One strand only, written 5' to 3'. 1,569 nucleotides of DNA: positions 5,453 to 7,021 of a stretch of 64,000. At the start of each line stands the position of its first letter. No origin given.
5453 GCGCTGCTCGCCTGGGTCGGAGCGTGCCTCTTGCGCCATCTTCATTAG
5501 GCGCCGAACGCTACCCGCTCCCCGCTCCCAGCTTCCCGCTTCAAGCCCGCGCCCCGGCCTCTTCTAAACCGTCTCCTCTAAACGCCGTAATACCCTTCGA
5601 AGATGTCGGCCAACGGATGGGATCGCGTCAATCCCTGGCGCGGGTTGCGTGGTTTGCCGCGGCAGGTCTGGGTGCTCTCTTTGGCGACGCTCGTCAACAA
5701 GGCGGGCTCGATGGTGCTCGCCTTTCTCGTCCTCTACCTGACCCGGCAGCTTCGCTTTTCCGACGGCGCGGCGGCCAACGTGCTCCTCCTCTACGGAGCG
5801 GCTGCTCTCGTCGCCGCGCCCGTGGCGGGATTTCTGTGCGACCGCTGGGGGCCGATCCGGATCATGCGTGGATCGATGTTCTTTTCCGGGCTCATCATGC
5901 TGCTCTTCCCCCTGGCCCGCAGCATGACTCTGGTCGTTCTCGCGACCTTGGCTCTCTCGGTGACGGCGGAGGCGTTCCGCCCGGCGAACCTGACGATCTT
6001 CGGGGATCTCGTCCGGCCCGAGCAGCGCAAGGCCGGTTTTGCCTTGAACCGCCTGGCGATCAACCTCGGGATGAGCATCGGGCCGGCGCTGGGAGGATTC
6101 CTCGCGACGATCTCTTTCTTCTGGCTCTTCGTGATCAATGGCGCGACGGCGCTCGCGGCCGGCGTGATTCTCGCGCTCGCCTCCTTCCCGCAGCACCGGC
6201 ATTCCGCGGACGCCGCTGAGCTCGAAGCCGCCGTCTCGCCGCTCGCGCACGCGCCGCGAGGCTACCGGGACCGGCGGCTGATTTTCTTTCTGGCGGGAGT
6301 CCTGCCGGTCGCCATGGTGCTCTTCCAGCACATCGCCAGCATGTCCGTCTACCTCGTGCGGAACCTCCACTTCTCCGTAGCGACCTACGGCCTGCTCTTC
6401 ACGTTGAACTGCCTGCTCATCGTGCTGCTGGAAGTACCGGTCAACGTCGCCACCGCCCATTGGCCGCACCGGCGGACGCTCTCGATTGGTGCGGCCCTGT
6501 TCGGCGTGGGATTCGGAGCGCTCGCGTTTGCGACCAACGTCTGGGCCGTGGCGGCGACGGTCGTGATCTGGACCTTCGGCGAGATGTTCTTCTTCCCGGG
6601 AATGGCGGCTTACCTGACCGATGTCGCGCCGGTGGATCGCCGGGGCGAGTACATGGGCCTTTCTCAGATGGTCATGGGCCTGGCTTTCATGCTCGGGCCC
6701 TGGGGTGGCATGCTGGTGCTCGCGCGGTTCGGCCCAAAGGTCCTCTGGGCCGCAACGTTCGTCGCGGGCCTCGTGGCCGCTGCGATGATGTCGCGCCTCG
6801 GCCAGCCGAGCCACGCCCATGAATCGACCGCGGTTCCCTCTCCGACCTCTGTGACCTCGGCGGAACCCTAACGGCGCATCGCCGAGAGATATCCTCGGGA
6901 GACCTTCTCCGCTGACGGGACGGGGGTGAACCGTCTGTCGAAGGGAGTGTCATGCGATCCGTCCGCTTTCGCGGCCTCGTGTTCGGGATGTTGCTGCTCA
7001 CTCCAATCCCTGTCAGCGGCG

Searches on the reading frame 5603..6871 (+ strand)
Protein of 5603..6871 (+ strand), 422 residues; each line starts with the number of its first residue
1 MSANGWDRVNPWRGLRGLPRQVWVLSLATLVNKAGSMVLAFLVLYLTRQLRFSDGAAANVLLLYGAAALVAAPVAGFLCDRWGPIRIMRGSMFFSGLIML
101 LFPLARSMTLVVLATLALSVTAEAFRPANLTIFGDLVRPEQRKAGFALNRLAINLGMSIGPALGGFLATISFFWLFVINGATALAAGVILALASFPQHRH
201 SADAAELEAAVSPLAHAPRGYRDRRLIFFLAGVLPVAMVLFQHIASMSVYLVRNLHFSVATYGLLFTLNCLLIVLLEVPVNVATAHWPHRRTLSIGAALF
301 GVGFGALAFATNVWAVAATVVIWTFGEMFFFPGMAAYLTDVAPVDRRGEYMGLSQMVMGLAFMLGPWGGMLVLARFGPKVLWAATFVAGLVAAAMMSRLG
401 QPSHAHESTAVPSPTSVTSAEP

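Call 7: search_protein_families(library=pfam, proteins=[window:5603-6871:+], max_evalue=0.0001)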
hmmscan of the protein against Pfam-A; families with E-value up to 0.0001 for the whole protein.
window:5603-6871:+ (422 aa): 1 family
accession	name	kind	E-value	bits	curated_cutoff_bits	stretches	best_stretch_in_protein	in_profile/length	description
PF07690.21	MFS_1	-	1.3e-48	166.2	33.4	2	25-250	1-228/347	Major Facilitator Superfamily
